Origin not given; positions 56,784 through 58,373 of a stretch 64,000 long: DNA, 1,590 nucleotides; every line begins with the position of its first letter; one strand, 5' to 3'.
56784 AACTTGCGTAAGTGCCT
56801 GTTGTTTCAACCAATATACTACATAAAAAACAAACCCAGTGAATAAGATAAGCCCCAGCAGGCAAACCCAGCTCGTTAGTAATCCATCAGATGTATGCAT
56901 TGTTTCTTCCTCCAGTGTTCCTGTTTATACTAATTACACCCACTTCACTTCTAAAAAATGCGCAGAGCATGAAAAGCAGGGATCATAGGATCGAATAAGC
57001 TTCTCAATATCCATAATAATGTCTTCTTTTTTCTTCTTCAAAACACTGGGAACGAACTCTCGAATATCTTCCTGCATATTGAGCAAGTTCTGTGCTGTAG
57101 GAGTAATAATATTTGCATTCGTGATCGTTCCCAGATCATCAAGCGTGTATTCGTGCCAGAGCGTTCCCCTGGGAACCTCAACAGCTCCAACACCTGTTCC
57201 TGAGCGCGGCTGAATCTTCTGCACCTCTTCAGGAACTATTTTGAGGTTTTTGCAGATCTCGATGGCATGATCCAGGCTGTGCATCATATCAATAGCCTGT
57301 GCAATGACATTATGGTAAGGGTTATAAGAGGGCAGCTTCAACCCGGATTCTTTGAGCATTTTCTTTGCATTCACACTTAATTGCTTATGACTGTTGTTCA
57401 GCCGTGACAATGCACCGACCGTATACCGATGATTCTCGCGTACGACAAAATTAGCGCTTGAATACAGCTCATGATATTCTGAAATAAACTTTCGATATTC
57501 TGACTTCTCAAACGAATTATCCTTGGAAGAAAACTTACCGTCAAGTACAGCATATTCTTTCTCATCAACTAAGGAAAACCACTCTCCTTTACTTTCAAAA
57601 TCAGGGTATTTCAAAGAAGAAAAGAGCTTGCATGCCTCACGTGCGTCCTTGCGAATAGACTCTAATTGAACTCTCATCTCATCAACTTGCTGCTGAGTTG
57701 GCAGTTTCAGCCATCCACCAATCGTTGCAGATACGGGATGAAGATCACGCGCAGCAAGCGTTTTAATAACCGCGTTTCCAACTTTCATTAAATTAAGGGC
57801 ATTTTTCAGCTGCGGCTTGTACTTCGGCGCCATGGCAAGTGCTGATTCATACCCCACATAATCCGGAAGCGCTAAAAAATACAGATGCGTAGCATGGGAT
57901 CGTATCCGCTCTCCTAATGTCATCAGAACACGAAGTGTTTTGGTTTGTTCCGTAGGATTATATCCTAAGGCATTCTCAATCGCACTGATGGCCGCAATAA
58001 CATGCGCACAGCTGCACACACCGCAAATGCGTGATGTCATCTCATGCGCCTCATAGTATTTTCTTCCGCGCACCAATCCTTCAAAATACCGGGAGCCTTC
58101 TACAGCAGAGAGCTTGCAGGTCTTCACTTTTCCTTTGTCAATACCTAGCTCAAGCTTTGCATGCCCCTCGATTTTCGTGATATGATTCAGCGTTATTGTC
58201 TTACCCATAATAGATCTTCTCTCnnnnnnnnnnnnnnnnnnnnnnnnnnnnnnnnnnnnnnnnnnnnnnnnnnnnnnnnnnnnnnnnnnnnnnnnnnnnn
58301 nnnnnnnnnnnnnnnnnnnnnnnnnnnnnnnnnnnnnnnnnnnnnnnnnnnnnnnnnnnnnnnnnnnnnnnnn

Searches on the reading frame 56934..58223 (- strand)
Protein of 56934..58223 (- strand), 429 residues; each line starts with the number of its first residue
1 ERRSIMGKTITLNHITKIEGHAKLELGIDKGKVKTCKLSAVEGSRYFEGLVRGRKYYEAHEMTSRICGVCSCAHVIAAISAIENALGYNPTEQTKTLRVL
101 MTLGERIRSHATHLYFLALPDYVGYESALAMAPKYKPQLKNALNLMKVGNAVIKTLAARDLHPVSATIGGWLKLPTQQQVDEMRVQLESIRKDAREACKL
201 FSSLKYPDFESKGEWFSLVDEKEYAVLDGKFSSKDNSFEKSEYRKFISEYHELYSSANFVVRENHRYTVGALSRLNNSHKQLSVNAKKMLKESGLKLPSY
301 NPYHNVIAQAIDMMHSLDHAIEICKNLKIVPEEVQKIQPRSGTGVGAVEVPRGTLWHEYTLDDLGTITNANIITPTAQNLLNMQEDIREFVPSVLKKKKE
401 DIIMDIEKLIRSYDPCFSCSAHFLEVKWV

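Call 31: search_protein_families(library=ncbifam, proteins=[window:56934-58223:-], max_evalue=0.00001)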
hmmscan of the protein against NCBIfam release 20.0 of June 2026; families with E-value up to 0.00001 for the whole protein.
window:56934-58223:- (429 aa): 10 families
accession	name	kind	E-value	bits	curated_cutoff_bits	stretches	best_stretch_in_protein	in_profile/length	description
NF040828.1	sulfhyd_ShyA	equivalog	1.3e-82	277.9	700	1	10-425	3-414/415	NAD(P)-dependent hydrogenase/sulfhydrogenase 2 subunit alpha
NF040832.1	sulfhyd_HydA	equivalog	5.7e-81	272.8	880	1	9-424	4-424/426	NADPH-dependent hydrogenase/sulfhydrogenase 1 subunit alpha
NF041785.2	VhuA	equivalog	2.6e-47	161.3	800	1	7-394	2-416/418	F420-non-reducing hydrogenase Vhu subunit A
NF033181.1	NiFeSe_hydrog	equivalog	1.4e-41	142.9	600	2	9-175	3-162/507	nickel-dependent hydrogenase large subunit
TIGR03295.1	frhA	equivalog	2.5e-39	135.4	392.5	1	6-425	1-398/412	coenzyme F420 hydrogenase subunit alpha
NF045518.1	H2_NiFeSe_large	exception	2.1e-35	122.5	780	2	9-171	3-167/485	NiFeSe hydrogenase large subunit HysA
NF007778.0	PRK10467.1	equivalog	4.8e-26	91.2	969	1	7-142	2-136/567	hydrogenase 2 large subunit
NF007550.0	PRK10170.1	equivalog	1.6e-23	83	1101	1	7-144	16-153/597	Ni/Fe-hydrogenase large subunit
NF004739.1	PRK06075.1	equivalog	2.4e-07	29.9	360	1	19-119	13-113/384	NADH-quinone oxidoreductase subunit D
NF041786.2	VhuU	equivalog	8.8e-07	28.6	70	1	406-424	11-29/45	F420-non-reducing hydrogenase selenoprotein subunit VhuU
